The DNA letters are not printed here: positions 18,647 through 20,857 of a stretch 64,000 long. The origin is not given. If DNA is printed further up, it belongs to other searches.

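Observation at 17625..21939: Operon: GT-A glycosyltransferase -> tandem-USP::GpgS-like fusion -> glycerate kinase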

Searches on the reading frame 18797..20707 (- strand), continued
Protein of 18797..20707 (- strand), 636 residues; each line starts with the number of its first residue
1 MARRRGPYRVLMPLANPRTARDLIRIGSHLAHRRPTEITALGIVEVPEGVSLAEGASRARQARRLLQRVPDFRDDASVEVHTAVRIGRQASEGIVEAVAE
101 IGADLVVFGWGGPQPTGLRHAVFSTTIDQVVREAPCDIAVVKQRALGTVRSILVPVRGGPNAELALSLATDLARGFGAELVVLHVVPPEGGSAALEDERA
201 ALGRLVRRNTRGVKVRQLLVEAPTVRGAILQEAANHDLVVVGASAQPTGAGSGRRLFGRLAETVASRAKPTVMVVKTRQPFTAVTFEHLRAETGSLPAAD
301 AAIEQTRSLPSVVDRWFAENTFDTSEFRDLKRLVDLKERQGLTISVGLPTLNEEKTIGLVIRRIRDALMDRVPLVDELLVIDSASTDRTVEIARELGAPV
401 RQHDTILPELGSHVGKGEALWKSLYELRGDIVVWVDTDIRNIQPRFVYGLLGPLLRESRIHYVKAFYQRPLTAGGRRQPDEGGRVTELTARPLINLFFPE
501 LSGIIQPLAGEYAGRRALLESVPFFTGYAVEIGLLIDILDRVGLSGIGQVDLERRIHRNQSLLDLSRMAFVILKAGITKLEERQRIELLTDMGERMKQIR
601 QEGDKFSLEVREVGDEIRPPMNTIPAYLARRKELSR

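Call 34: search_protein_representatives(protein=window:18797-20707:-)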
Query: 636 residues. Proteins with E-value up to 0.001 (for the whole library): 9902; up to 1e-10: 2869; up to 1e-30: 769. The best 150 are listed.
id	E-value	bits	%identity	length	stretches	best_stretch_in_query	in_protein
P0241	1.4e-180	618.1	53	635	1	7-634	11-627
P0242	9.9e-178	608.7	52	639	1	7-630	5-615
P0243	7.6e-174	595.9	48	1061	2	6-630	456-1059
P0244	5.7e-166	569.9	50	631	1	7-631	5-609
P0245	3.8e-162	557.2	48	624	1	7-624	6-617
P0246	3.2e-161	554.2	49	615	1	10-628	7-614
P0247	2.7e-157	541.2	48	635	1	8-634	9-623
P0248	1.8e-155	535.2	48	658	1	4-631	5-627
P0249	5.5e-153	527.0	49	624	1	6-631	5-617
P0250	6.1e-151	520.2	47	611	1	6-628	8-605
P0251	1.6e-150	518.8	50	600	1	9-631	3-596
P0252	9.7e-150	516.3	46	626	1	9-628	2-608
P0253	9.4e-149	513.0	44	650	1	7-630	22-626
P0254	2.0e-146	505.3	44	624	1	5-632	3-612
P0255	2.0e-146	505.3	47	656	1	18-631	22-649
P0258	5.9e-139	480.7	44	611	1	10-631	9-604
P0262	8.1e-137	473.6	44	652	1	7-628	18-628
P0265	1.5e-133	462.8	41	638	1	20-627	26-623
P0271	6.1e-125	434.4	41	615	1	3-629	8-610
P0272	1.5e-124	433.0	48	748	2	312-629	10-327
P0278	2.9e-116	405.7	42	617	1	8-632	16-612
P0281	1.1e-109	384.0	37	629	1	7-629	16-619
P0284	4.7e-107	375.3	39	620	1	5-633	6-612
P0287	5.5e-104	365.2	56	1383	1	313-632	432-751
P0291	4.0e-99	349.1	53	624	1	315-632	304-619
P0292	2.0e-98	346.8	42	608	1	4-621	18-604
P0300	4.8e-95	335.6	45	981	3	387-587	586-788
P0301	5.7e-95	335.4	50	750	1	298-630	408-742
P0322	2.6e-85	303.5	47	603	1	313-629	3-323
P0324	2.0e-83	297.2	37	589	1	9-623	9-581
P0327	2.2e-81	290.5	43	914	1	5-479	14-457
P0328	4.1e-81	289.6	52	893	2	375-511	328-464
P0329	4.8e-81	289.4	51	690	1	314-631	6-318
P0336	1.0e-78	281.7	36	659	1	8-628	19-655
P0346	7.8e-76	272.2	37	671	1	11-614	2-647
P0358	1.7e-72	261.2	38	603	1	7-620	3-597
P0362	1.4e-71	258.1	37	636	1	8-628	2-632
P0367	4.5e-71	256.5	48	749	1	313-578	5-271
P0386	1.2e-67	245.2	38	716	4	277-623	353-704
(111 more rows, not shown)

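Call 35: search_protein_families(library=pfam, proteins=[P0243, P0272, P0287, P0301, P0291, P0329, P0300, P0328, P0327, P0386], max_evalue=0.00001)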
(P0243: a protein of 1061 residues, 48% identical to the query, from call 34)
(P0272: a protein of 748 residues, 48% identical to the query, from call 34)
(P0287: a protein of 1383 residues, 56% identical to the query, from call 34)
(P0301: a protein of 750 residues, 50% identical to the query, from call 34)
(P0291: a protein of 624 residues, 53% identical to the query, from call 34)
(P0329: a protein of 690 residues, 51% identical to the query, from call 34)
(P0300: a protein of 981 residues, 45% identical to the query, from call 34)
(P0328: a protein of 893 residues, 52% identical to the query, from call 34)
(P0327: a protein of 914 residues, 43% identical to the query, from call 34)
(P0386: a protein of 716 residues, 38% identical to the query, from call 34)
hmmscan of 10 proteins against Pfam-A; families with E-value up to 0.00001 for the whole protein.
P0243 (1061 aa): 2 families
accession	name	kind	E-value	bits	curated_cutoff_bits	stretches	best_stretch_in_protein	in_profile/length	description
PF00535.33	Glycos_transf_2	-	3.7e-17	63.2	23.3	1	774-910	2-131/168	Glycosyl transferase family 2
PF00582.32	Usp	-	3.9e-15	57.1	24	1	459-589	4-141/141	Universal stress protein family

P0272 (748 aa): 2 families
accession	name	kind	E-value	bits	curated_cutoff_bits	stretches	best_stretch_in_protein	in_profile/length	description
PF00535.33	Glycos_transf_2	-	2e-23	83.6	23.3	2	44-155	2-107/168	Glycosyl transferase family 2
PF21969.2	MGS_GT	-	2.4e-09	37.5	27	1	424-577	70-230/239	Mannosylglycerate synthase, GT domain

P0287 (1383 aa): 5 families
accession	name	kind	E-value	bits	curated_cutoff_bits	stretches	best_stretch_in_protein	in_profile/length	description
PF00128.31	Alpha-amylase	-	1.6e-22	80.8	22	1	878-1098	35-268/446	Alpha amylase, catalytic domain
PF00534.26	Glycos_transf_1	-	2.7e-19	69.8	26.4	1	218-384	9-160/172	Glycosyl transferases group 1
PF13439.12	Glyco_transf_4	-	1.5e-11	45.1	28.5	1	18-201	1-168/170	Glycosyltransferase Family 4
PF13692.12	Glyco_trans_1_4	-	2.3e-10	41.3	27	1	225-382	2-142/142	Glycosyl transferases group 1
PF00535.33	Glycos_transf_2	-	3.7e-08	33.9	23.3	1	465-573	2-103/168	Glycosyl transferase family 2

P0301 (750 aa): 5 families
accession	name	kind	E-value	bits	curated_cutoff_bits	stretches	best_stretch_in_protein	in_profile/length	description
PF00534.26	Glycos_transf_1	-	4.4e-21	75.6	26.4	1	216-385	10-164/172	Glycosyl transferases group 1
PF13692.12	Glyco_trans_1_4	-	1.7e-15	58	27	1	221-376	1-142/142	Glycosyl transferases group 1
PF13439.12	Glyco_transf_4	-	2.7e-11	44.2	28.5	1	14-198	1-168/170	Glycosyltransferase Family 4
PF20706.3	GT4-conflict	-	1.1e-06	28.4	26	1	218-340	194-310/385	Family 4 Glycosyltransferase in conflict systems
PF00535.33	Glycos_transf_2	-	1.3e-06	28.9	23.3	1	457-578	1-115/168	Glycosyl transferase family 2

P0291 (624 aa): 1 family
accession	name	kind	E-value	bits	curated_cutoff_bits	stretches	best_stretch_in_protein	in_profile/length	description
PF00535.33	Glycos_transf_2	-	5.5e-14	52.9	23.3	1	335-433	2-94/168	Glycosyl transferase family 2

P0329 (690 aa): 2 families
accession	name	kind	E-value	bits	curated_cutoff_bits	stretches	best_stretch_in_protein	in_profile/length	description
PF00535.33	Glycos_transf_2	-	1.8e-07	31.7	23.3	1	33-150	1-111/168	Glycosyl transferase family 2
PF13692.12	Glyco_trans_1_4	-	3.1e-07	31.2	27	1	549-619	48-118/142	Glycosyl transferases group 1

P0300 (981 aa): 1 family
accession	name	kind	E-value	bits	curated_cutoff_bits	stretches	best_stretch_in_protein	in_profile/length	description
PF00535.33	Glycos_transf_2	-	1.7e-06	28.5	23.3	0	609-667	59-117/168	Glycosyl transferase family 2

P0328 (893 aa): 3 families
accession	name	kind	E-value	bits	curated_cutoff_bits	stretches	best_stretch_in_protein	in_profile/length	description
PF02595.20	Gly_kinase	-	7.7e-34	117.7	23.3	1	770-866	167-263/372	Glycerate kinase family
PF00582.32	Usp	-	5.2e-08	34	24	0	22-68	73-119/141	Universal stress protein family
PF00535.33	Glycos_transf_2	-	1.6e-06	28.6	23.3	1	327-392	26-89/168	Glycosyl transferase family 2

P0327 (914 aa): 2 families
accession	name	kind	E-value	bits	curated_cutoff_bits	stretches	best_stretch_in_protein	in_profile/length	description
PF00535.33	Glycos_transf_2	-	1.3e-10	41.9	23.3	1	323-430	1-101/168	Glycosyl transferase family 2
PF00582.32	Usp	-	4.6e-10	40.6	24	1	149-268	3-141/141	Universal stress protein family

P0386 (716 aa): 0 families

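Call 36: list_cluster_members(proteins=[P0241, P0244, P0253, P0265, P0281, P0284, P0324, P0336, P0346, P0362])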
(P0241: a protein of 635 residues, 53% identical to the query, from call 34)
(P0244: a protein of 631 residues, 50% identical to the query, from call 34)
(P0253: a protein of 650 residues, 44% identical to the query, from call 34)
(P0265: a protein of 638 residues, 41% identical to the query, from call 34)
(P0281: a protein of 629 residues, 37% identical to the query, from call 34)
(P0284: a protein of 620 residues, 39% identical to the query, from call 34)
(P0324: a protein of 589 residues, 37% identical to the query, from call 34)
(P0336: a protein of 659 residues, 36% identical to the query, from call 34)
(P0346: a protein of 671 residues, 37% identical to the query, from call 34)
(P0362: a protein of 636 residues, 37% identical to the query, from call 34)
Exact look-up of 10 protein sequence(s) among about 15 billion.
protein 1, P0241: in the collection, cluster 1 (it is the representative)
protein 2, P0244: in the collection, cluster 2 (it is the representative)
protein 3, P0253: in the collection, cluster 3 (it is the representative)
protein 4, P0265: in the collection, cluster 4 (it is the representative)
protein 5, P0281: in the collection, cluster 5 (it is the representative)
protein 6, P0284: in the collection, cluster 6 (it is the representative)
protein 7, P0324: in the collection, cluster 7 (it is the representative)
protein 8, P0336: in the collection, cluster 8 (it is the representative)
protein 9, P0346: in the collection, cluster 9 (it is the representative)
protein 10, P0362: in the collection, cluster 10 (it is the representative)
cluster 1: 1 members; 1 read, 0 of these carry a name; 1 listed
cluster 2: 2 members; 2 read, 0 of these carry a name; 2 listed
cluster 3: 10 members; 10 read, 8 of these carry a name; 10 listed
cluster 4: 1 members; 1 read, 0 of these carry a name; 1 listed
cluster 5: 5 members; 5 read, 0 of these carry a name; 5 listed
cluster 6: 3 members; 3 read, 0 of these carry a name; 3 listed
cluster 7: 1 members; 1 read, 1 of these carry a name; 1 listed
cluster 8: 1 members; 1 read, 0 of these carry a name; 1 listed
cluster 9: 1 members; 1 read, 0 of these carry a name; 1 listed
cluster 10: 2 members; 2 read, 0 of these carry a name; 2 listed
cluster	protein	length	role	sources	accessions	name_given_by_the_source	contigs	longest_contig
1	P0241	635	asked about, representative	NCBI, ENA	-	-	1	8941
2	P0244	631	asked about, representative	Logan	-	-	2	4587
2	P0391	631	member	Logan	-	-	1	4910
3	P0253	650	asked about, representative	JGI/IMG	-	glucosyl-3-phosphoglycerate synthase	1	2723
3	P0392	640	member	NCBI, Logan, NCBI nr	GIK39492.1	MAG: hypothetical protein BroJett011_33250 [Chloroflexota bacterium]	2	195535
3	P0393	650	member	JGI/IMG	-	nucleotide-binding universal stress UspA family protein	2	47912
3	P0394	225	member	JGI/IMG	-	glucosyl-3-phosphoglycerate synthase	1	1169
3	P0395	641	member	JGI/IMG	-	glucosyl-3-phosphoglycerate synthase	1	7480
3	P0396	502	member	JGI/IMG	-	glucosyl-3-phosphoglycerate synthase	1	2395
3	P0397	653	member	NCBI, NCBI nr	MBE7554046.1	MAG: glucosyl-3-phosphoglycerate synthase [Anaerolineales bacterium] | glucosyl-3-phosphoglycerate synthase [Anaerolineales bacterium]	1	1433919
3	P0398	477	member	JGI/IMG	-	glucosyl-3-phosphoglycerate synthase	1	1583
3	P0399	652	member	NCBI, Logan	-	-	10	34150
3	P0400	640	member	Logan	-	-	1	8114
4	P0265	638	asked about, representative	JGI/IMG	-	-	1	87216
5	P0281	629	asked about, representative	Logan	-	-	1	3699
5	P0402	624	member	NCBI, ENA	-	-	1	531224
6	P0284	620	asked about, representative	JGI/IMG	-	-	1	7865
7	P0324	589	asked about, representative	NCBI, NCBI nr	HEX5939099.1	MAG TPA: universal stress protein [Dehalococcoidia bacterium] | universal stress protein [Dehalococcoidia bacterium]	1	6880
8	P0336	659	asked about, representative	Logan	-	-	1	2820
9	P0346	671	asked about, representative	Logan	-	-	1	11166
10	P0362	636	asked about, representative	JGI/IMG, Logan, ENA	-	-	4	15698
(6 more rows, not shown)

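Call 43: list_cluster_members(proteins=[P0272, P0243, P0328, P0287, P0301, P0291, P0329, P0367, P0322, P0245])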
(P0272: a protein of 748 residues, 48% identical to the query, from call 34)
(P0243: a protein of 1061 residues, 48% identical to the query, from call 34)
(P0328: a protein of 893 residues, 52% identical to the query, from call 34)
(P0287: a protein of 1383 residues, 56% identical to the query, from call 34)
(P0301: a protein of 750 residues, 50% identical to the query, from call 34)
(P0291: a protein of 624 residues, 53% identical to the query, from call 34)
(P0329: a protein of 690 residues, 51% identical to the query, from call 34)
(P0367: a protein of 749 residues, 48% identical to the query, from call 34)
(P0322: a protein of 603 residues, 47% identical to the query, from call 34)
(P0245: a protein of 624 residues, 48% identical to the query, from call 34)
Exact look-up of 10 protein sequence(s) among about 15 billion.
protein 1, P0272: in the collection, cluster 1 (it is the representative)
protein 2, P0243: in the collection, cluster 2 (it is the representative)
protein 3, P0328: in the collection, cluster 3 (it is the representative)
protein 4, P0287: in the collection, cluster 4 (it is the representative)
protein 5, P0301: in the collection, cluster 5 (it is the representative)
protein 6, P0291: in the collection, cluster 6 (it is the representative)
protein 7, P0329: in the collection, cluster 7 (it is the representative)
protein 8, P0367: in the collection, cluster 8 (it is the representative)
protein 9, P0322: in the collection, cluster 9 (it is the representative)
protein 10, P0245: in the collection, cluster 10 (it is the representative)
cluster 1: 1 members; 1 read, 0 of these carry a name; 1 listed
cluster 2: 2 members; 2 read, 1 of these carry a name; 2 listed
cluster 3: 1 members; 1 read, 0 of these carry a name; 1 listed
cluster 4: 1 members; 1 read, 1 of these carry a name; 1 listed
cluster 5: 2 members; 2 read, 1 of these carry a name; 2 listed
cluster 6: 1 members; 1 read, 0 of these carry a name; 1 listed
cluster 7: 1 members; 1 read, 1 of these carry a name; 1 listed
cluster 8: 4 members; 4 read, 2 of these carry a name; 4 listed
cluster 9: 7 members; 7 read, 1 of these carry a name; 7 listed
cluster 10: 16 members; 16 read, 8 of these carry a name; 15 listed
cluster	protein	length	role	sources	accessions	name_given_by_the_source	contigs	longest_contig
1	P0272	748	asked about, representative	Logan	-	-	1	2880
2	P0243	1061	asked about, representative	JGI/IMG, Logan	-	glycosyltransferase involved in cell wall biosynthesis/nucleotide-binding universal ...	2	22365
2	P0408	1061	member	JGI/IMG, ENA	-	-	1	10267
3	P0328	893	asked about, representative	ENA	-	-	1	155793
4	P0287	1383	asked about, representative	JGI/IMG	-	glucosylglycerate phosphorylase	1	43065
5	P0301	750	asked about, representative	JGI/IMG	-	glycosyltransferase involved in cell wall biosynthesis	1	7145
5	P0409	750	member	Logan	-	-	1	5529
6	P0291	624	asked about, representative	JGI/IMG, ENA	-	-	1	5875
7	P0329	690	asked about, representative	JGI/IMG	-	glycosyltransferase involved in cell wall biosynthesis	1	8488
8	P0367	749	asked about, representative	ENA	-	-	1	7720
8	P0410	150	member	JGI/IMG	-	glycosyltransferase involved in cell wall biosynthesis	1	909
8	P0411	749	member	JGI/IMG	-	glycosyltransferase involved in cell wall biosynthesis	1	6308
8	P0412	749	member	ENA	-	-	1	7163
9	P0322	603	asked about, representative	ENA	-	-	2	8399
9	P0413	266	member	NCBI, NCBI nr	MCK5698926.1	MAG: HAD-IIB family hydrolase [Candidatus Aenigmarchaeota archaeon] | HAD-IIB family hydrolase [Candidatus Aenigmarchaeota archaeon]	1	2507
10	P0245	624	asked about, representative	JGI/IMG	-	glucosyl-3-phosphoglycerate synthase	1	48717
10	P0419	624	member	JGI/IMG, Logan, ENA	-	glucosyl-3-phosphoglycerate synthase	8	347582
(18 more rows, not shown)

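Call 56: find_related_loci(query=A3, collection=genome_contigs, flank=8000)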
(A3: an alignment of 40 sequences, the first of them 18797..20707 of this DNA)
Query A3 (636 aa) in genome_contigs; peptide patterns used: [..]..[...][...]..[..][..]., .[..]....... (x = any residue, [..] = any of these).
600 stretches matched a pattern (row limit reached: there are more); 593 encode a relative of the query (tblastn E <= 1e-3); the best 80 are kept; 80 distinct loci.
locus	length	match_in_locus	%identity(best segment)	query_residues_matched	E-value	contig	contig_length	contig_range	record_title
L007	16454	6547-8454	99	1-636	0e+0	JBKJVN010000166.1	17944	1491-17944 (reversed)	MAG: Candidatus Limnocylindria bacterium isolate swi_bin.102 k127_14059152, whole genome shotgun sequence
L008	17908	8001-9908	98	1-636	0e+0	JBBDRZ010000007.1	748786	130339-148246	MAG: Chloroflexota bacterium isolate LejiaC_69_380 Lejia_C_4_length_748786_cov_233, whole genome shotgun sequence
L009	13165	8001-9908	97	1-636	0e+0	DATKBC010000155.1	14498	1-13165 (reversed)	MAG TPA_asm: Pleomorphomonadaceae bacterium isolate SMAG_U14410 k141_2854899, whole genome shotgun sequence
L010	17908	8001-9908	85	1-635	0e+0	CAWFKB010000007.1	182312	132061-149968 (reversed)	MAG: uncultured Chloroflexia bacterium isolate MFD02242.bin.1.231 genome assembly, contig: contig_25578, whole genome sh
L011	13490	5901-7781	83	1-627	0e+0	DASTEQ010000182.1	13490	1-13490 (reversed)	MAG TPA_asm: Candidatus Limnocylindria bacterium isolate SMAG_U851 k141_786085, whole genome shotgun sequence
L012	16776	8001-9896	81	4-635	0e+0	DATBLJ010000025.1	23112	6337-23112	MAG TPA_asm: Candidatus Limnocylindria bacterium isolate SMAG_U3969 k141_2024917, whole genome shotgun sequence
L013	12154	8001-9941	69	2-636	0e+0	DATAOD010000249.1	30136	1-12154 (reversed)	MAG TPA_asm: Candidatus Limnocylindria bacterium isolate SMAG_U7036 k141_154344, whole genome shotgun sequence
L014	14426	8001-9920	68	1-627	0e+0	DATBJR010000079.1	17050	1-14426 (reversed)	MAG TPA_asm: Candidatus Limnocylindria bacterium isolate SMAG_U3925 k141_4713078, whole genome shotgun sequence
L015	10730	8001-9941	68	2-636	0e+0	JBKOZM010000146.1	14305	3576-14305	MAG: Chloroflexota bacterium isolate GB_HAYS_MAG_00034 GB_HAYS_000000861119, whole genome shotgun sequence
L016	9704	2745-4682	68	3-635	0e+0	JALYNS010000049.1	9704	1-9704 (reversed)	MAG: Chloroflexota bacterium isolate DRA bin6 SD1702-04_k127_153618, whole genome shotgun sequence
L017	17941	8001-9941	68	3-636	0e+0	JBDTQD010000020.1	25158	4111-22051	MAG: Chloroflexota bacterium isolate cluster3_bin.213 NODE_6322_length_25158_cov_42.335299, whole genome shotgun sequenc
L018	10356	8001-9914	68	3-634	0e+0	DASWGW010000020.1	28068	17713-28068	MAG TPA_asm: Candidatus Limnocylindria bacterium isolate SMAG_U2826 k141_1146487, whole genome shotgun sequence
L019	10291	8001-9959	67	3-635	0e+0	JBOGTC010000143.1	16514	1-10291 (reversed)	MAG: Candidatus Limnocylindria bacterium isolate M3-S_metawrap_bin.244 k127_1571656, whole genome shotgun sequence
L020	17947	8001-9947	67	2-636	0e+0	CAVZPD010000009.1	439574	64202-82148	MAG: uncultured Chloroflexia bacterium isolate MFD05684.bin.1.297 genome assembly, contig: contig_17277, whole genome sh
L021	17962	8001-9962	66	2-635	0e+0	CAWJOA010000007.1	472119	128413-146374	MAG: uncultured Chloroflexia bacterium isolate MFD02840.bin.2.336 genome assembly, contig: contig_25774, whole genome sh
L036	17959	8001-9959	66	3-635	0e+0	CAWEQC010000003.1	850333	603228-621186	MAG: uncultured Chloroflexia bacterium isolate MFD09212.bin.2.193 genome assembly, contig: contig_22490, whole genome sh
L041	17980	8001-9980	65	3-635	0e+0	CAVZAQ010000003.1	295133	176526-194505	MAG: uncultured Chloroflexia bacterium isolate MFD01721.bin.3.65 genome assembly, contig: contig_2899, whole genome shot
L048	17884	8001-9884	58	7-633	0e+0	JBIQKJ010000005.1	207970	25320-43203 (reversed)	MAG: Chloroflexota bacterium isolate mag.29f NODE_58_length_207970, whole genome shotgun sequence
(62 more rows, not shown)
